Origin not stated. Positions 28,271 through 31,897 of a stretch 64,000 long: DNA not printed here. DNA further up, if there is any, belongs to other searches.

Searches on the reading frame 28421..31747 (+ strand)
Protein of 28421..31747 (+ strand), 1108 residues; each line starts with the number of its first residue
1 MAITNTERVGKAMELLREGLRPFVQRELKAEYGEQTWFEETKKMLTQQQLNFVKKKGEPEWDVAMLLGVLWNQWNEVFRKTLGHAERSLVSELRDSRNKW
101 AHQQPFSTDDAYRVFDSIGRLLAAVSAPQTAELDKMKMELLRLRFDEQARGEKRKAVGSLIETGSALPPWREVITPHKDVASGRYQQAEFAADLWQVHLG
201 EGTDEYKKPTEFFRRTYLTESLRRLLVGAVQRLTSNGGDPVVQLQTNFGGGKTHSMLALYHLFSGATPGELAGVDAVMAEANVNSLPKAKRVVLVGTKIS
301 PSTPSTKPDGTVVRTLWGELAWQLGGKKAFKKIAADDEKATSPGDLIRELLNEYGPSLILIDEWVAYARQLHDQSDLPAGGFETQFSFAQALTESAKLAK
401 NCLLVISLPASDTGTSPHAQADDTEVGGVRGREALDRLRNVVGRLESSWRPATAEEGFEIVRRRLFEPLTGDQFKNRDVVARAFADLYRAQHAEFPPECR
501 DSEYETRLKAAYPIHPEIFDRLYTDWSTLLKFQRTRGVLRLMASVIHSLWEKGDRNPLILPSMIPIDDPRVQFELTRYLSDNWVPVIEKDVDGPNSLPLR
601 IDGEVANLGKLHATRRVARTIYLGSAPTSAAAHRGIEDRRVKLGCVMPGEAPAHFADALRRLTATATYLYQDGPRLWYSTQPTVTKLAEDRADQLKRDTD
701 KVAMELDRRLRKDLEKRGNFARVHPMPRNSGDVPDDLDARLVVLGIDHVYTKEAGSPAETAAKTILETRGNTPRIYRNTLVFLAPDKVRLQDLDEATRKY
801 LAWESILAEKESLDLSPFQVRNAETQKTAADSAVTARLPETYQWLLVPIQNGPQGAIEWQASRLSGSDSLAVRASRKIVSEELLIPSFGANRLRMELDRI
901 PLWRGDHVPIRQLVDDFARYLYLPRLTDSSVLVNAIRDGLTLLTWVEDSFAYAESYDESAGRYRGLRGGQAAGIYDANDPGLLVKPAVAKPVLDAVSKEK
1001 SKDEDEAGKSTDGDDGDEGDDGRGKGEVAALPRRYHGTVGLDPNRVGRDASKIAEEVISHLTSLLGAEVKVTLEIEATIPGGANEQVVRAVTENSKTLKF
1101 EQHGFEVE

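Call 15: search_protein_families(library=pfam, proteins=[window:28421-31747:+])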
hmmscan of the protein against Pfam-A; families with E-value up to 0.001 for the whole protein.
window:28421-31747:+ (1108 aa): 2 families
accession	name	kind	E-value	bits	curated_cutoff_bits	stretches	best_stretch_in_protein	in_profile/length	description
PF18731.6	HEPN_Swt1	-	2.3e-39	134.6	27.5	1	11-126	1-115/115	Swt1-like HEPN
PF04465.17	DUF499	-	2.1e-27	95.8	23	1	290-809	23-554/1024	Protein of unknown function (DUF499)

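Call 53: search_protein_families(library=padloc, proteins=[window:28421-31747:+])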
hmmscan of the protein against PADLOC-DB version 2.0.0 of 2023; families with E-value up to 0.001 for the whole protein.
window:28421-31747:+ (1108 aa): 2 families
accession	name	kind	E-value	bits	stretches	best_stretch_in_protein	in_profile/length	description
PDLC00662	HmaC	-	0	1154.4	1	166-1106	2-940/941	AAA+ ATPase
PDLC02192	DUF499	-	7.5e-42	141.2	1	209-855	35-635/1022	-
